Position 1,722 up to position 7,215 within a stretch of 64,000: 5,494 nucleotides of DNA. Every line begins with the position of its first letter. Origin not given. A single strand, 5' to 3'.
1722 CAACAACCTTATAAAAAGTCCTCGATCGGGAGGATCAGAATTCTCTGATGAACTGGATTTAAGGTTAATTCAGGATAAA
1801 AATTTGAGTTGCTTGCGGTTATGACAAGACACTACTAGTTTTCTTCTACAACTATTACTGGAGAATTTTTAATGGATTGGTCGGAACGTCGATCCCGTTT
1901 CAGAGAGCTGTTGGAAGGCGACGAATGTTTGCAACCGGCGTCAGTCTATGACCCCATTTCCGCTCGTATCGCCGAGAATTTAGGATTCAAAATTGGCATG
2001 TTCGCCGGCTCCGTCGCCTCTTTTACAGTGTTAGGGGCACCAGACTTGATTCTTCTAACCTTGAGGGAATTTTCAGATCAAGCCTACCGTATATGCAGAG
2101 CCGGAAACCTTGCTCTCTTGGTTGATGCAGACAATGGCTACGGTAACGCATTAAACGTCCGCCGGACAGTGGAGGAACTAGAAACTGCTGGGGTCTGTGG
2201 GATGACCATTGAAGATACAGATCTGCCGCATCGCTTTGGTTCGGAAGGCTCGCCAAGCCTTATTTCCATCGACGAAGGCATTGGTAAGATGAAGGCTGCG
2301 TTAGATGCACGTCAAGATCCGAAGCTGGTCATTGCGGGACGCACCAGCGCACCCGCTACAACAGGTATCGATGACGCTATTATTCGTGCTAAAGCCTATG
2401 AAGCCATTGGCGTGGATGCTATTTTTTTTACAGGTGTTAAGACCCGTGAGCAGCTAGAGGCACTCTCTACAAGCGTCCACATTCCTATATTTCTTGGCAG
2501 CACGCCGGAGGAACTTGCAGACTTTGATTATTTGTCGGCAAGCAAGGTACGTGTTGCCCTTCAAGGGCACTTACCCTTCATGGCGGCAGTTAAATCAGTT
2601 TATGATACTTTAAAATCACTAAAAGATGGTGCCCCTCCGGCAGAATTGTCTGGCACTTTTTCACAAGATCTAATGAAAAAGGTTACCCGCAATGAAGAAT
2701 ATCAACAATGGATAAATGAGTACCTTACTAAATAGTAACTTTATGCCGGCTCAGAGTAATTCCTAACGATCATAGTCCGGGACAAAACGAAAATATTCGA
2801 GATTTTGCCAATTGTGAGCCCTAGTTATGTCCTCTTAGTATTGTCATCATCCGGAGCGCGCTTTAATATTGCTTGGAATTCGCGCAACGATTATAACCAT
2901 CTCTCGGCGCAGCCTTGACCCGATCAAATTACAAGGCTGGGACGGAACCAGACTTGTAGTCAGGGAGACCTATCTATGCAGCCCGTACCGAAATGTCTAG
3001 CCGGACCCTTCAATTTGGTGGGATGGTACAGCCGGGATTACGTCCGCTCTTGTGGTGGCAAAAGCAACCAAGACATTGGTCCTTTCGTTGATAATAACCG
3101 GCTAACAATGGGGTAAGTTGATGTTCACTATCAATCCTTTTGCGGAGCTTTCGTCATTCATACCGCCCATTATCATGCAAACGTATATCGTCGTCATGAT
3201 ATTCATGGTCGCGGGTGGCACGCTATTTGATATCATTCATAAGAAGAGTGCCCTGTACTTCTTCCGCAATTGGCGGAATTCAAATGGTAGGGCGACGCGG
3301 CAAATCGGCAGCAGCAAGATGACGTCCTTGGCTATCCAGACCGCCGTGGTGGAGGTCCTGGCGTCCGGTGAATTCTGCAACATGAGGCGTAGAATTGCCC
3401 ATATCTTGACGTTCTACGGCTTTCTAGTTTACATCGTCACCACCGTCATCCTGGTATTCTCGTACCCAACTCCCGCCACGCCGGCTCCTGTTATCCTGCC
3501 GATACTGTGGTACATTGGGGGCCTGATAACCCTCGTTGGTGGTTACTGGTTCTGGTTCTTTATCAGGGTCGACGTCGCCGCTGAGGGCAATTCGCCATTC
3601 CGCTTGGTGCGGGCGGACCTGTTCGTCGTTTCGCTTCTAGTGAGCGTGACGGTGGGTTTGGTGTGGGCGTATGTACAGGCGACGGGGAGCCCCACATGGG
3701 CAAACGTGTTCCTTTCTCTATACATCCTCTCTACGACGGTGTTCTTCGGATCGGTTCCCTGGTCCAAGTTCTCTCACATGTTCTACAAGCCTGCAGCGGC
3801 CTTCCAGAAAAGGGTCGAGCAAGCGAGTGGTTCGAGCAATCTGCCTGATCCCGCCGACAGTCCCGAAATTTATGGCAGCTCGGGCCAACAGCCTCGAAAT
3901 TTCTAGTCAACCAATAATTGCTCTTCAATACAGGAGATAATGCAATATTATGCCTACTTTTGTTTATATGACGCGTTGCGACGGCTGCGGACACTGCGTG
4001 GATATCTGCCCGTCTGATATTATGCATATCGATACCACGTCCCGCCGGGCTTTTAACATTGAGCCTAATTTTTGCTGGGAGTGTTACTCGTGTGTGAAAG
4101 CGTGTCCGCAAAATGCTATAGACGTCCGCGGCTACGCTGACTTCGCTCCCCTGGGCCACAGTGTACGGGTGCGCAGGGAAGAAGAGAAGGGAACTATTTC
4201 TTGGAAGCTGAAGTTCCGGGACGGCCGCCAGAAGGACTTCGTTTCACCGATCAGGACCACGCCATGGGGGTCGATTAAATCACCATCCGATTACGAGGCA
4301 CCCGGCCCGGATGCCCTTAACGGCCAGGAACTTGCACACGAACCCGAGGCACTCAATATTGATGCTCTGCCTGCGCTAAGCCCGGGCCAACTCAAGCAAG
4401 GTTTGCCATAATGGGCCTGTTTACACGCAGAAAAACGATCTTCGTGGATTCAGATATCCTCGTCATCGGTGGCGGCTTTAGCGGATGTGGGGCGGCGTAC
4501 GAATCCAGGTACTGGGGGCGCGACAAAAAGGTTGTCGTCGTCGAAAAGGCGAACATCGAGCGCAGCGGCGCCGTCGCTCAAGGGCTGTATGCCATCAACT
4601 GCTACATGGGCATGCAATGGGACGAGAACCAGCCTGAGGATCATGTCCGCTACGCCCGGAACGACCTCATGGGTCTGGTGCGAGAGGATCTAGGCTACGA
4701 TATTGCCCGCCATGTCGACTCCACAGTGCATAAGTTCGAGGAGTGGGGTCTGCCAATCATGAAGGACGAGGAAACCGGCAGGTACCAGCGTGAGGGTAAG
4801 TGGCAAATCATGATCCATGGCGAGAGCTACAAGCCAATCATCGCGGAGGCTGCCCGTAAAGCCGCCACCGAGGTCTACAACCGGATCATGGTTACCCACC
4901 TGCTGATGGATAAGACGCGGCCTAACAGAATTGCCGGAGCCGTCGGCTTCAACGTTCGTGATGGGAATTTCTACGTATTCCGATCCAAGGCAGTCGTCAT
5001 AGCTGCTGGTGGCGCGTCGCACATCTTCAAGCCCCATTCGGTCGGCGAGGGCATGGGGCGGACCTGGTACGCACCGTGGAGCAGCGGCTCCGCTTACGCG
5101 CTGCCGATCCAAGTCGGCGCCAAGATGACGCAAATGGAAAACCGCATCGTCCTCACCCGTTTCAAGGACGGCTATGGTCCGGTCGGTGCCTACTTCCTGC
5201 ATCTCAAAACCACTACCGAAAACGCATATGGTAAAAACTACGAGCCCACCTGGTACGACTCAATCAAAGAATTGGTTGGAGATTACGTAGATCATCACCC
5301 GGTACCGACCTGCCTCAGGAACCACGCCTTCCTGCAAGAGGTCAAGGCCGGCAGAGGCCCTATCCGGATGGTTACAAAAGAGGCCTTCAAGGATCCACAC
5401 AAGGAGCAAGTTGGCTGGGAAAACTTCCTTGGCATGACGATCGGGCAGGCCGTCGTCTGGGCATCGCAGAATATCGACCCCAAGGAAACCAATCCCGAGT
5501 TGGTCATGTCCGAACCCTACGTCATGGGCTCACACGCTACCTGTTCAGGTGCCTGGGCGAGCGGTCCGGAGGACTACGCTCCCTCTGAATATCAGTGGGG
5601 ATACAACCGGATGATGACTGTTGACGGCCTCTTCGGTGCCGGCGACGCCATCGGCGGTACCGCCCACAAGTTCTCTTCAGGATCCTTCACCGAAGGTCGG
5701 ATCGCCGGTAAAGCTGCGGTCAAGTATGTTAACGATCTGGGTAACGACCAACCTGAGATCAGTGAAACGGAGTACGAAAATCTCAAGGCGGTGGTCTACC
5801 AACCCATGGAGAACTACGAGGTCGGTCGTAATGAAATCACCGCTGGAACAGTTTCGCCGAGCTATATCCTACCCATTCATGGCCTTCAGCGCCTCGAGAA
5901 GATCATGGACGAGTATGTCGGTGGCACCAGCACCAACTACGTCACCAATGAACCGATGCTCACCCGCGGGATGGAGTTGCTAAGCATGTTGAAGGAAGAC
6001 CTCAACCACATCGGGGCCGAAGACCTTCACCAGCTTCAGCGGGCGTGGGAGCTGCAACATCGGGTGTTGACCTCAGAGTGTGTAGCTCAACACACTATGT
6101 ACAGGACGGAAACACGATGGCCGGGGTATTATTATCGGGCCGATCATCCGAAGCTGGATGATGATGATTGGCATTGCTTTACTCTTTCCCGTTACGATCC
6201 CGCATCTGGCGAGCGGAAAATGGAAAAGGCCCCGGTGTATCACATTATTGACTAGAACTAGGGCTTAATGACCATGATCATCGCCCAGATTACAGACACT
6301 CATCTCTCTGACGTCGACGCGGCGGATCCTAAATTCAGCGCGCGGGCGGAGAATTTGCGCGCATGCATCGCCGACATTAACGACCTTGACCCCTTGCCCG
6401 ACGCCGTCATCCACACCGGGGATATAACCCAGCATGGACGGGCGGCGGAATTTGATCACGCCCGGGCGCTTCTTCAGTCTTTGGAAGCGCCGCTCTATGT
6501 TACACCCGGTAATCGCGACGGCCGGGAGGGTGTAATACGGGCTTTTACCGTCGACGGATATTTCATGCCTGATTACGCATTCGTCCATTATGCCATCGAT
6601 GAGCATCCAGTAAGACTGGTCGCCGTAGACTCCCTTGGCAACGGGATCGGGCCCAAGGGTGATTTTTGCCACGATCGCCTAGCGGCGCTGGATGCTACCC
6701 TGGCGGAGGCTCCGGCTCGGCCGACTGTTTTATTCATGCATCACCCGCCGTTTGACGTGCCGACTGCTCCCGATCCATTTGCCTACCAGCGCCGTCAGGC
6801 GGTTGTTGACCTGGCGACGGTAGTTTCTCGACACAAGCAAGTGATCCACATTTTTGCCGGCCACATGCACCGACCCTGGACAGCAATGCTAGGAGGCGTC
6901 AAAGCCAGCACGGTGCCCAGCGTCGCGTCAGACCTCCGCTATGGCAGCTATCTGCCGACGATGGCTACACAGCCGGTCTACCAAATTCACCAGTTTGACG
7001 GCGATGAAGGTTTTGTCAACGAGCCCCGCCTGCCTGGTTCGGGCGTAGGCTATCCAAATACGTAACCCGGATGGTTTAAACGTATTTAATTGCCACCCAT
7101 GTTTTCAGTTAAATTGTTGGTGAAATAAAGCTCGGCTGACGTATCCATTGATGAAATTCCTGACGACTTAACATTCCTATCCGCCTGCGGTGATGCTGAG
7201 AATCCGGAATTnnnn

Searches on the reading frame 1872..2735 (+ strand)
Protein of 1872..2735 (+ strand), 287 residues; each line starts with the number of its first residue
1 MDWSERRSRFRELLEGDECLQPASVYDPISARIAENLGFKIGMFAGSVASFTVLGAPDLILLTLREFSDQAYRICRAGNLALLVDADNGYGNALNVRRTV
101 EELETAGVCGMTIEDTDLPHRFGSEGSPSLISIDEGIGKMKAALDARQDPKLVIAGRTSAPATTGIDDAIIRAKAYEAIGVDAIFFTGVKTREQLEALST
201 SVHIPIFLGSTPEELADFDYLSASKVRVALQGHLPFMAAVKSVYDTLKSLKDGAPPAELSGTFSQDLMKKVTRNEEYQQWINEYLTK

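Call 28: search_protein_families(library=pfam, proteins=[window:1872-2735:+], max_evalue=0.00001)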
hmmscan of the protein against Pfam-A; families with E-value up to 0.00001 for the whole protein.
window:1872-2735:+ (287 aa): 1 family
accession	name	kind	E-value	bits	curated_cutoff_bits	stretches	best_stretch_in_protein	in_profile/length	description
PF13714.12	PEP_mutase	-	1.5e-36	126.6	31.5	1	10-249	1-238/240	Phosphoenolpyruvate phosphomutase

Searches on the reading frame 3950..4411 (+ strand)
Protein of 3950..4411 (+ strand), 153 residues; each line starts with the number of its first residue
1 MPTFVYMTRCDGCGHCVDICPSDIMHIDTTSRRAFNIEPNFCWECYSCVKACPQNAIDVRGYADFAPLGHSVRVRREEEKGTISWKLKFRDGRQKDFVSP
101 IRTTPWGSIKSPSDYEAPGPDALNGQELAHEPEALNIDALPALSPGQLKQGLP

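Call 28: search_protein_families(library=pfam, proteins=[window:3950-4411:+], max_evalue=0.00001)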
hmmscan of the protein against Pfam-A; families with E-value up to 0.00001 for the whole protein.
window:3950-4411:+ (153 aa): 12 families
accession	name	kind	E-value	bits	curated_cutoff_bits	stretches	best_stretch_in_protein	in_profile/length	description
PF12139.13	APS-reductase_C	-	5.7e-30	103.8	25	1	59-141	1-81/82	Adenosine-5'-phosphosulfate reductase beta subunit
PF00037.32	Fer4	-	7.4e-12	45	21.1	1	37-58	3-24/24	4Fe-4S binding domain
PF12838.12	Fer4_7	-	1.4e-10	41.9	27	1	9-56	1-52/52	4Fe-4S dicluster domain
PF13187.11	Fer4_9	-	2.2e-10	40.8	27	1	9-57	1-52/52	4Fe-4S dicluster domain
PF13484.11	Fer4_16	-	7.4e-09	36.7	30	0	42-60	2-20/66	4Fe-4S double cluster binding domain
PF13237.11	Fer4_10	-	8.5e-09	35.7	25.5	1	8-53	7-53/53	4Fe-4S dicluster domain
PF12798.12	Fer4_3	-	5.7e-07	30.3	27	0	10-24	1-15/15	4Fe-4S binding domain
PF12800.12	Fer4_4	-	9.8e-07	29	24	0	8-21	2-15/17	4Fe-4S binding domain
PF12837.12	Fer4_6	-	9.8e-07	28.9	25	0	8-23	7-22/24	4Fe-4S binding domain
PF12797.12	Fer4_2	-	1.8e-06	28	24.5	0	4-22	4-22/22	4Fe-4S binding domain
PF25160.1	LdpA_Fe-S-bd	-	4.2e-06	26.9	27.6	0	5-26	23-44/49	LdpA Fe-S cluster-binding domain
PF13183.11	Fer4_8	-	7.2e-06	26.9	27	0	7-24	51-68/68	4Fe-4S dicluster domain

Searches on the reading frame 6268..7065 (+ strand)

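Call 28: search_protein_families(library=pfam, proteins=[window:6268-7065:+], max_evalue=0.00001)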
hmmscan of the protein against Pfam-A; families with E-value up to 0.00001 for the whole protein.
window:6268-7065:+ (265 aa): 1 family
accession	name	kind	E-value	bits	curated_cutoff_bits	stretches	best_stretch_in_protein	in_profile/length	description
PF00149.33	Metallophos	-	2.1e-13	51.6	21.5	1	4-203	2-191/191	Calcineurin-like phosphoesterase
